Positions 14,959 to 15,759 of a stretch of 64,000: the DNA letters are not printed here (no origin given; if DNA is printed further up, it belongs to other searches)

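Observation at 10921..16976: PAP2-barrel, mini T9SS cargo and tandem-CotH genes form one locus framed by a single consensus promoter and a single strong terminator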

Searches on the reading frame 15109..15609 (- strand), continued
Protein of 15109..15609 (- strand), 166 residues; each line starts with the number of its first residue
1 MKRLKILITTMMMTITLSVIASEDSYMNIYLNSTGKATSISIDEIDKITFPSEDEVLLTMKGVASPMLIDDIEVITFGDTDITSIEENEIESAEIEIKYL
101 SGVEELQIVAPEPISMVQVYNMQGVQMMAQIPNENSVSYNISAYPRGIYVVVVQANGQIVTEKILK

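Call 48: find_encoding_contigs(protein=P0199, flank=7000, max_places=2)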
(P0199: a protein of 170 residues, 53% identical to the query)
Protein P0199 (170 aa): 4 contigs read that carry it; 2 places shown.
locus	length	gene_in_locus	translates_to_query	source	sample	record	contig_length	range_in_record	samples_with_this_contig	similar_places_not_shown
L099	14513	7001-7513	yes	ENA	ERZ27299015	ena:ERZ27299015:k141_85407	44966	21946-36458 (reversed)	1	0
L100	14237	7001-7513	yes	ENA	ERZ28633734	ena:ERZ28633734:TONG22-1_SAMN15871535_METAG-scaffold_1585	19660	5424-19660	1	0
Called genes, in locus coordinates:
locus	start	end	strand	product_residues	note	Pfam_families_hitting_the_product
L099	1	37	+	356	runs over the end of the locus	PF03739:LptF_LptG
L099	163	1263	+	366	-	-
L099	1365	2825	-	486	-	PF01546:Peptidase_M20, PF07687:M20_dimer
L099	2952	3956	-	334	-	PF03706:LPG_synthase_TM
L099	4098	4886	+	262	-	PF00398:RrnaAD, PF13649:Methyltransf_25 (faint)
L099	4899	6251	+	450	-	PF14841:FliG_M (faint), PF03448:MgtE_N, PF00571:CBS, PF01769:MgtE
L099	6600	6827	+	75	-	-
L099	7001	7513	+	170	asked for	PF18962:Por_Secre_tail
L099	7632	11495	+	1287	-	PF07603:Lcl_C (weak), PF18998:Flg_new_2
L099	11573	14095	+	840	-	PF14200:RicinB_lectin_2 (faint), PF06268:Fascin (faint), PF18998:Flg_new_2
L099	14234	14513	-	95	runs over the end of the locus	-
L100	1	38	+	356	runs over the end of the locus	PF03739:LptF_LptG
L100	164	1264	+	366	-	-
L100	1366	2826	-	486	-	PF01546:Peptidase_M20, PF07687:M20_dimer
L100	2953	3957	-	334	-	PF03706:LPG_synthase_TM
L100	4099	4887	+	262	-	PF00398:RrnaAD, PF13649:Methyltransf_25 (faint)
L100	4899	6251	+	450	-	PF14841:FliG_M (faint), PF03448:MgtE_N, PF00571:CBS, PF01769:MgtE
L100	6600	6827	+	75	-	-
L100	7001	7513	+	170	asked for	PF18962:Por_Secre_tail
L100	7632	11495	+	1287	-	PF07603:Lcl_C (weak), PF18998:Flg_new_2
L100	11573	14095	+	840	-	PF14200:RicinB_lectin_2 (faint), PF06268:Fascin (faint), PF18998:Flg_new_2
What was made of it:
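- One mini-CTD gene can precede two N-module genes (L099, call 48).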

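Call 60: predict_structure(alignment_id=A2)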
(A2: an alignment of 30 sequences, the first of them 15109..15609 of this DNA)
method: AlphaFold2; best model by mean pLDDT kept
length: 166 residues; sequences in the alignment: 30
mean_pLDDT: 62.9   pTM: 0.43
mean pLDDT of the five models: 62.9, 58.8, 58.4, 56.8, 54.8
residues with pLDDT >= 90: 21; 70-90: 41; 50-70: 50; < 50: 54
segments of 3 or more residues with pLDDT < 50: 1-33, 35-37, 76-91
pLDDT, mean of each block of 10 residues (from residue 1): 34 29 36 47 61 62 65 49 37 75 89 89 88 91 85 66 65
secondary structure, 60 per line:
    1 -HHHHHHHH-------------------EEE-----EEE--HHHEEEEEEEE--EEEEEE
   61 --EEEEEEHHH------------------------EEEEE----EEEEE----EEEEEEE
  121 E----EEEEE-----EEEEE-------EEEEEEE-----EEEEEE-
elements in order: H2-9 E29-31 E37-39 E45-52 E55-60 E63-68 E96-100 E105-109 E114-121 E126-130 E136-140 E148-154 E160-165
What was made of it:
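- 15112..15327 (-): T9SS type A C-terminal sorting domain (aa 95-166). pLDDT 85-91 (call 60).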

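Call 97: search_protein_families(library=ncbifam, proteins=[L095:7001-7507:+], max_evalue=1)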
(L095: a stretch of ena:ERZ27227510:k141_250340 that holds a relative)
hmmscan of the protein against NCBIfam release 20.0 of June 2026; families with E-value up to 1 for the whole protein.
L095:7001-7507:+ (169 aa): 3 families
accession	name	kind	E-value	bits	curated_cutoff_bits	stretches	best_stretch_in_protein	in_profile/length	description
TIGR04183.1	Por_Secre_tail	domain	1.4e-11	44.2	23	1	110-169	14-71/72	T9SS type A sorting domain-containing protein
NF052644.1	T9SS_DNase_Rie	equivalog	1.5e-06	27.8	260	1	21-169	114-250/251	T9SS-dependent surface endonuclease, AS87_RS02955 family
NF038113.1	T9SSA_dep_M36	equivalog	0.0018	16.5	885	1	73-168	766-867/869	T9SS-dependent M36 family metallopeptidase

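Call 103: fold_search(model_id=the predicted structure, library=pdb)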
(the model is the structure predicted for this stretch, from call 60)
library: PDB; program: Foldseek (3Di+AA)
matches with E <= 10: 934; with E <= 0.001: 0
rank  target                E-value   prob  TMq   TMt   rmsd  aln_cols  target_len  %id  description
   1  8gl8_D                1.6e-03  1.00  0.38  0.78   1.8        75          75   12  The Type 9 Secretion System Extended Translocon - SprA-PorV-PPI-RemZ-SkpA-SprE complex (released 2024-01-31)
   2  2dru                  3.0e-03  0.99  0.33  0.31  10.2       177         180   10  Crystal structure and binding properties of the CD2 and CD244 (2B4) binding protein, CD48 (released 2006-07-04)
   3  1ccz                  8.2e-03  0.99  0.32  0.31  11.0       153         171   10  CRYSTAL STRUCTURE OF THE CD2-BINDING DOMAIN OF CD58 (LYMPHOCYTE FUNCTION-ASSOCIATED ANTIGEN 3) AT 1.8-A RESOLUTION (released 1999-04-05)
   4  5m11                  1.3e-02  0.99  0.36  0.09  14.9       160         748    9  Structural and functional probing of PorZ, an essential bacterial surface component of the type-IX secretion system of h (released 2016-11-09)
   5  4g5a_A                1.5e-02  1.00  0.35  0.54   9.6        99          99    9  Crystal structure of a putative member of duf 3244 protein family (BT_1867) from Bacteroides thetaiotaomicron VPI-5482 (released 2012-09-19)
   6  1hng_A                1.5e-02  0.99  0.32  0.31  11.4       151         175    8  CRYSTAL STRUCTURE AT 2.8 ANGSTROMS RESOLUTION OF A SOLUBLE FORM OF THE CELL ADHESION MOLECULE CD2 (released 1995-02-07)
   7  1hnf                  2.5e-02  0.89  0.32  0.30  11.7       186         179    8  CRYSTAL STRUCTURE OF THE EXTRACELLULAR REGION OF THE HUMAN CELL ADHESION MOLECULE CD2 AT 2.5 ANGSTROMS RESOLUTION (released 1995-02-07)
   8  3ch8_A                3.1e-02  0.93  0.34  0.31  10.8       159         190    9  The crystal structure of PDZ-Fibronectin fusion protein (released 2009-03-31)
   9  8qb1_A                5.1e-02  1.00  0.35  0.61   3.2        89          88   13  C-terminal domain of mirolase from Tannerella forsythia (released 2024-02-28)
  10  4ay0_A                5.4e-02  0.75  0.29  0.26  14.7       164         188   12  High resolution crystal structure of the monomeric subunit-free Caf1M chaperone (released 2012-09-26)
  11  7pq4_MODEL_1_A        7.4e-02  0.98  0.30  0.50  11.0        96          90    9  NMR Structure of RgpB C-terminal Domain (released 2022-09-28)
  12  8es7_G                7.4e-02  0.96  0.28  0.35   5.1        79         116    5  CryoEM structure of PN45545 TCR-CD3 complex (released 2023-05-03)
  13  7kwb_A                7.8e-02  0.87  0.24  0.12   5.3        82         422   11  Surface glycan-binding protein B from Bacteroides thetaiotaomicron (released 2021-02-17)
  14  3i85_A                9.2e-02  0.75  0.20  0.36  10.3        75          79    8  The Crystal Structure of Human EMMPRIN N-terminal Domain 1 (released 2009-10-06)
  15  6e3k_E                1.0e-01  0.44  0.26  0.22  10.9       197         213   11  Interferon gamma signalling complex with IFNGR1 and IFNGR2 (released 2019-02-27)
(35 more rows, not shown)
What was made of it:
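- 15112..15327 (-): The best PDB match is the RemZ CTD in the T9SS translocon, 8gl8_D, TM-score normalised to target 0.78, rmsd 1.8 A. PorZ, mirolase and RgpB CTDs also match (call 103).
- On T9SS type A CTD cargo: The fold matches the RemZ CTD (call 103).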
